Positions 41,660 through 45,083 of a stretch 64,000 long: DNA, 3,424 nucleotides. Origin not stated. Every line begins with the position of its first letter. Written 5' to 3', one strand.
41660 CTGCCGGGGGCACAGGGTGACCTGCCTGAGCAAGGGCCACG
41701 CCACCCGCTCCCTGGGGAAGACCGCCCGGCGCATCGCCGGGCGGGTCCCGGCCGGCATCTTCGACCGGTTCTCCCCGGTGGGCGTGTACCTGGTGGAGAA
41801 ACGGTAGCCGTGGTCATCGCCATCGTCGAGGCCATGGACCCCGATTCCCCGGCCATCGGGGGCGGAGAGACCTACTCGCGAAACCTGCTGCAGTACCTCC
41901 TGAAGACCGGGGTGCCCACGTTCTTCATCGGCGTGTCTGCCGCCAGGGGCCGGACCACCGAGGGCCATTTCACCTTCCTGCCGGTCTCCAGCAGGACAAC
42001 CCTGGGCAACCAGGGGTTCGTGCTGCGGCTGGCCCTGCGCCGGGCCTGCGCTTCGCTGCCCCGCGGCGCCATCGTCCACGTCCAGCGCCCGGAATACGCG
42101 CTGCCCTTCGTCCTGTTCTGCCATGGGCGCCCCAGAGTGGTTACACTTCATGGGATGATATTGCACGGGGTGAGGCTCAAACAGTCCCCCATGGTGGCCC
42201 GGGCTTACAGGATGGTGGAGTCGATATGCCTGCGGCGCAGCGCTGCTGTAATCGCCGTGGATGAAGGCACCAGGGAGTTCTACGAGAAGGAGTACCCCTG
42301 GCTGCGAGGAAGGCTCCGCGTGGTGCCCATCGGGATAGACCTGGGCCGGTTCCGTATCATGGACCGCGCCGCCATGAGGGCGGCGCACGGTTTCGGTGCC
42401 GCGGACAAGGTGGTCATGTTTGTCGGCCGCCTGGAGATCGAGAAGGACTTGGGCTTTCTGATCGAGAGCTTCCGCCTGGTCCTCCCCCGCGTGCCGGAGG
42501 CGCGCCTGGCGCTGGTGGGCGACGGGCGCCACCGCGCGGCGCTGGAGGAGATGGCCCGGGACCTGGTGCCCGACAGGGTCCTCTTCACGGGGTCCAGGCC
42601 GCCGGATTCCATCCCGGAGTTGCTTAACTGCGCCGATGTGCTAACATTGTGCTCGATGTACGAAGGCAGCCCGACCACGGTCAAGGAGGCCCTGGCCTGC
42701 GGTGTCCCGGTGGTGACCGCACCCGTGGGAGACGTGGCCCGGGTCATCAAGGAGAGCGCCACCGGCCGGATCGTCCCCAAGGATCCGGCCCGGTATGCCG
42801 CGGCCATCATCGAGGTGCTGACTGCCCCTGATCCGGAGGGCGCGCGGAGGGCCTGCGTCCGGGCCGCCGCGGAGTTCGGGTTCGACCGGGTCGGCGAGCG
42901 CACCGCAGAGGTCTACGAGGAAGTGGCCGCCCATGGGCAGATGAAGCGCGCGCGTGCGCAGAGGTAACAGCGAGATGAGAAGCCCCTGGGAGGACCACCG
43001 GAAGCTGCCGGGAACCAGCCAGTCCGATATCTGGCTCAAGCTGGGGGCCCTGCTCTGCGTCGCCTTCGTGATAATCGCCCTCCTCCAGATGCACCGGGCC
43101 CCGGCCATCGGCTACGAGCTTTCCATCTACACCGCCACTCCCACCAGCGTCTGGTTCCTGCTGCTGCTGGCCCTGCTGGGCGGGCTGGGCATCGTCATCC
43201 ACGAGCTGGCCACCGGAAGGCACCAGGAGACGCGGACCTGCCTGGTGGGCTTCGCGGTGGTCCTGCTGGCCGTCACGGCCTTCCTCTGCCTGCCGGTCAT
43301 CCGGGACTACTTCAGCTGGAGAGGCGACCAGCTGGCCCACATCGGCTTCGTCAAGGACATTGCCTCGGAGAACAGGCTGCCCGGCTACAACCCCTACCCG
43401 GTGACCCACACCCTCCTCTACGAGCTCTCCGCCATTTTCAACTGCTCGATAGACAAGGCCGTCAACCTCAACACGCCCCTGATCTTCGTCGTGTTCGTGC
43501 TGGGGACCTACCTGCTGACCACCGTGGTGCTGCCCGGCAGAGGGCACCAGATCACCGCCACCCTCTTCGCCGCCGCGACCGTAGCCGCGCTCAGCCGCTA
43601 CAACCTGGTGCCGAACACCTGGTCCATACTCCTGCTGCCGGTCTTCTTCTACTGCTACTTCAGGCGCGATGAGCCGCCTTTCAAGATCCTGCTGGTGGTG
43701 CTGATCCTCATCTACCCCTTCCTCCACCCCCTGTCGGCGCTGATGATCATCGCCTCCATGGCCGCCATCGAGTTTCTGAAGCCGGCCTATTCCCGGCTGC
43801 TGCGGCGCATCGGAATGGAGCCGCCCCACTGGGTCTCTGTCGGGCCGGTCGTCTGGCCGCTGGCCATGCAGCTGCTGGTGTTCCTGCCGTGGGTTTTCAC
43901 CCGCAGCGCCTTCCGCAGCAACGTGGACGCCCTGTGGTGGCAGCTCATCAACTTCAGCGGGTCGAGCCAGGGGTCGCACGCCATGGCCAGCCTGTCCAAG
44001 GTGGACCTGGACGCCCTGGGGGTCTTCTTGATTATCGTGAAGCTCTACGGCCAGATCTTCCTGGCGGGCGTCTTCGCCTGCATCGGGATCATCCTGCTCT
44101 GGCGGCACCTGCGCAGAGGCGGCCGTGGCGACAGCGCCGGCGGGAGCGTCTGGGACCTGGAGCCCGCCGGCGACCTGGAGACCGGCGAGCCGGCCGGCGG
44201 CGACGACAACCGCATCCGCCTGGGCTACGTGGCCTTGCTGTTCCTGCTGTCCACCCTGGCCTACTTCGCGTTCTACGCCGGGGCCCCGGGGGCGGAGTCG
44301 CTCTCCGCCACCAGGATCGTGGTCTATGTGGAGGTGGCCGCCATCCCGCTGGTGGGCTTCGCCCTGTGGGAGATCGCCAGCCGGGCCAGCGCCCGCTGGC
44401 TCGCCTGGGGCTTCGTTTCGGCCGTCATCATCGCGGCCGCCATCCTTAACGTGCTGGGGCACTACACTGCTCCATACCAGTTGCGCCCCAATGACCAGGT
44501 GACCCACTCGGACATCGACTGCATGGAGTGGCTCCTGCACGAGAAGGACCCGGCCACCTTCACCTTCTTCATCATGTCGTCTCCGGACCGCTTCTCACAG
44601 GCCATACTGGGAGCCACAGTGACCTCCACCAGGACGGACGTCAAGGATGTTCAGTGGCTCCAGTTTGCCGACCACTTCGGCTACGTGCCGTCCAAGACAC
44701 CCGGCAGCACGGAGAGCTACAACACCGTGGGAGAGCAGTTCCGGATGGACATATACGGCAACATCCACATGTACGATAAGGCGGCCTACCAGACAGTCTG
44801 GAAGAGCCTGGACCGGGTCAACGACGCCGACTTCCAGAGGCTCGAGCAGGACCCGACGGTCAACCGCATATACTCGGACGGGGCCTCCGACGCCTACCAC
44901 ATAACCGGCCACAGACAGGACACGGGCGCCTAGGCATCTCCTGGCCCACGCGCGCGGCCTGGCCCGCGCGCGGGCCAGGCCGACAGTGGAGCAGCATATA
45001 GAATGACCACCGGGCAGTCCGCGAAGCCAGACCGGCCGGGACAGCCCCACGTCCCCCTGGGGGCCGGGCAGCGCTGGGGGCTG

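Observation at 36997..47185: Second glycan module repeats the architecture of the first but with methylation and deacetylation chemistry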

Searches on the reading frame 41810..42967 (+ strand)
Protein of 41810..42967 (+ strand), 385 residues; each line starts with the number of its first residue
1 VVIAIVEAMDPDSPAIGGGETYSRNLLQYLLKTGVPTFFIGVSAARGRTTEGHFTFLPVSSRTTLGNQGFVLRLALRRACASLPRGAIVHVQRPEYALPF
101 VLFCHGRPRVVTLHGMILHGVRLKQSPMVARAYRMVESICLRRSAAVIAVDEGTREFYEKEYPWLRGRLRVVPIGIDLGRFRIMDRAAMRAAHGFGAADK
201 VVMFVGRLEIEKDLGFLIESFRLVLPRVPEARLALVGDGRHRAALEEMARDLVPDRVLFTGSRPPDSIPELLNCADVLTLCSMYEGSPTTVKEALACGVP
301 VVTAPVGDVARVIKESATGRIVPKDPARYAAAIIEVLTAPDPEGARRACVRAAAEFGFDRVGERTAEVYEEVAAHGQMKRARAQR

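Call 6: search_protein_families(library=pfam, proteins=[window:41810-42967:+], max_evalue=0.01)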
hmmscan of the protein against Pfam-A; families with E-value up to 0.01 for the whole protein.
window:41810-42967:+ (385 aa): 5 families
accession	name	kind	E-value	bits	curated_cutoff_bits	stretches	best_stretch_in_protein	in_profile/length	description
PF00534.26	Glycos_transf_1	-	6.7e-31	107.6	26.4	1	186-353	2-169/172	Glycosyl transferases group 1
PF13692.12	Glyco_trans_1_4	-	2.5e-30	106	27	1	200-338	2-141/142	Glycosyl transferases group 1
PF13439.12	Glyco_transf_4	-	4e-16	59.9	28.5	1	16-180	1-170/170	Glycosyltransferase Family 4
PF13579.12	Glyco_trans_4_4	-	1.4e-10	42.2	29.7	1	17-175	1-158/158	Glycosyl transferase 4-like domain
PF13524.12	Glyco_trans_1_2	-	0.00048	20.5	25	1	227-353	11-125/144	Glycosyl transferase-like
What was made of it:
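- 41810..42967 (+): B6: GT4 glycosyltransferase. PF00534 107.6 bits, PF13439 59.9 bits (call 6).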

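Call 17: search_protein_families(library=ncbifam, proteins=[window:41810-42967:+], max_evalue=0.01)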
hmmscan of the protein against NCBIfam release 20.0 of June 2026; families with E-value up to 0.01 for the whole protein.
window:41810-42967:+ (385 aa): 31 families (the best 25 are shown)
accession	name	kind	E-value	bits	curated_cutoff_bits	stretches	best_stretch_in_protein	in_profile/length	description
TIGR03088.1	stp2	hypoth_equivalog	1.3e-29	103.4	409.05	1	165-372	158-373/374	TIGR03088 family PEP-CTERM/XrtA system glycosyltransferase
NF047684.1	TeichurnBiosyTuaC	equivalog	3.2e-24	85.6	550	1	108-338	134-353/391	teichuronic acid biosynthesis protein TuaC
TIGR03449.1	mycothiol_MshA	equivalog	6.5e-24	84.6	462.5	1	150-373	172-404/406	D-inositol-3-phosphate glycosyltransferase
TIGR02149.1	glgA_Coryne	subfamily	1.8e-21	76.8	302.4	1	104-372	104-390/391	glycogen synthase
NF041876.1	EPS_EpsE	equivalog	1.9e-21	76.7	400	1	164-359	183-381/389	exopolysaccharide biosynthesis GT4 family glycosyltransferase EpsE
TIGR04047.1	MSMEG_0565_glyc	hypoth_equivalog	6.3e-21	74.9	259.85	1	143-370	138-372/373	MSMEG_0565 family glycosyltransferase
TIGR04157.1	glyco_rSAM_CFB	subfamily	7.8e-21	74.5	400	1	137-319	163-345/406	TIGR04157 family glycosyltransferase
TIGR03999.1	thiol_BshA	equivalog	2.4e-20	72.8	273.7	1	131-372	132-373/375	N-acetyl-alpha-D-glucosaminyl L-malate synthase BshA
NF053787.1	GlcN_PG_synth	equivalog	5.9e-17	61.5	480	1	168-373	165-360/361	N-acetylglucosaminyl phosphatidylglycerol synthase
TIGR04063.1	stp3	hypoth_equivalog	4.4e-16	58.7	442.05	1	128-351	142-372/397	TIGR04063 family PEP-CTERM/XrtA system glycosyltransferase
NF011726.0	PRK15179.1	equivalog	9.1e-16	57.3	733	1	198-369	516-691/694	Vi polysaccharide biosynthesis protein TviE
NF038011.1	PelF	equivalog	6.6e-14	51.8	100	1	130-341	244-459/489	GT4 family glycosyltransferase PelF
NF038229.1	Glyco4_Geo_Pelo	equivalog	1e-13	51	400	1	131-321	97-284/338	GPMC system family 4 glycosyltransferase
NF038298.1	EPS_HpsO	equivalog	3.2e-12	45.9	575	1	136-340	139-353/388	hormogonium polysaccharide biosynthesis glycosyltransferase HpsO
NF012028.0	PRK15484.1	subfamily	5.8e-12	45.4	618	1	128-360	124-361/380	lipopolysaccharide N-acetylglucosaminyltransferase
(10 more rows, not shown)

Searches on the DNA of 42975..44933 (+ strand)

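Call 26: search_rna_families(sources=[L001, L002, L003, L004, L005, L006, L007], threshold=gathering)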
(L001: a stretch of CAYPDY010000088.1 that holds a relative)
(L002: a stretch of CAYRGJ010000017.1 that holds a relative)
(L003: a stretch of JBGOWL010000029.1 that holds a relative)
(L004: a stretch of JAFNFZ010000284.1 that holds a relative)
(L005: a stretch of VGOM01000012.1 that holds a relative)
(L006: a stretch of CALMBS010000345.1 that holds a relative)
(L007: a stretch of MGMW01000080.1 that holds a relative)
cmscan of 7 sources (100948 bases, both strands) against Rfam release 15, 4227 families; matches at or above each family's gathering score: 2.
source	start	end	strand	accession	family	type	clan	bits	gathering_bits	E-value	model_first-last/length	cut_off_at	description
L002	1806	1888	+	RF01786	c-di-GMP-II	Cis-reg; riboswitch;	CL00127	61.9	53.5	3.6e-11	1-84/84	no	Cyclic di-GMP-II riboswitch aptamer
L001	497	565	+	RF01786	c-di-GMP-II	Cis-reg; riboswitch;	CL00127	60.1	53.5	1.1e-10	9-76/84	no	Cyclic di-GMP-II riboswitch aptamer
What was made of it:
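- On c-di-GMP-II riboswitch (RF01786): Orthologues score 61.9 and 60.1 bits (call 26).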

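Call 32: search_rna_families(sources=[L003, L005, L007], threshold=evalue, max_evalue=1)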
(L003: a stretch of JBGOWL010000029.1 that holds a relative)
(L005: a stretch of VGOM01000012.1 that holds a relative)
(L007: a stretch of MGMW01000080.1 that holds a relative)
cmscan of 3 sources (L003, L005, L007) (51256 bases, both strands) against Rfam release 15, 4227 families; matches with E-value up to 1: 2.
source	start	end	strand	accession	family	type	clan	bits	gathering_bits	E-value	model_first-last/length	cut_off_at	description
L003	2931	3036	+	RF00377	snoU6-53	Gene; snRNA; snoRNA; CD-box;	-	28.8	36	0.029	1-110/110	no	Small nucleolar RNA U6-53/MBII-28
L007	4090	4195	+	RF00377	snoU6-53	Gene; snRNA; snoRNA; CD-box;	-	26.8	36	0.1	1-110/110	no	Small nucleolar RNA U6-53/MBII-28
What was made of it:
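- More distant orthologous clusters (L003, L005, L007) lack any detectable riboswitch (call 32).
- Tried and rejected: A permissive Rfam scan of the distant loci L003, L005 and L007 found no riboswitch (call 32).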
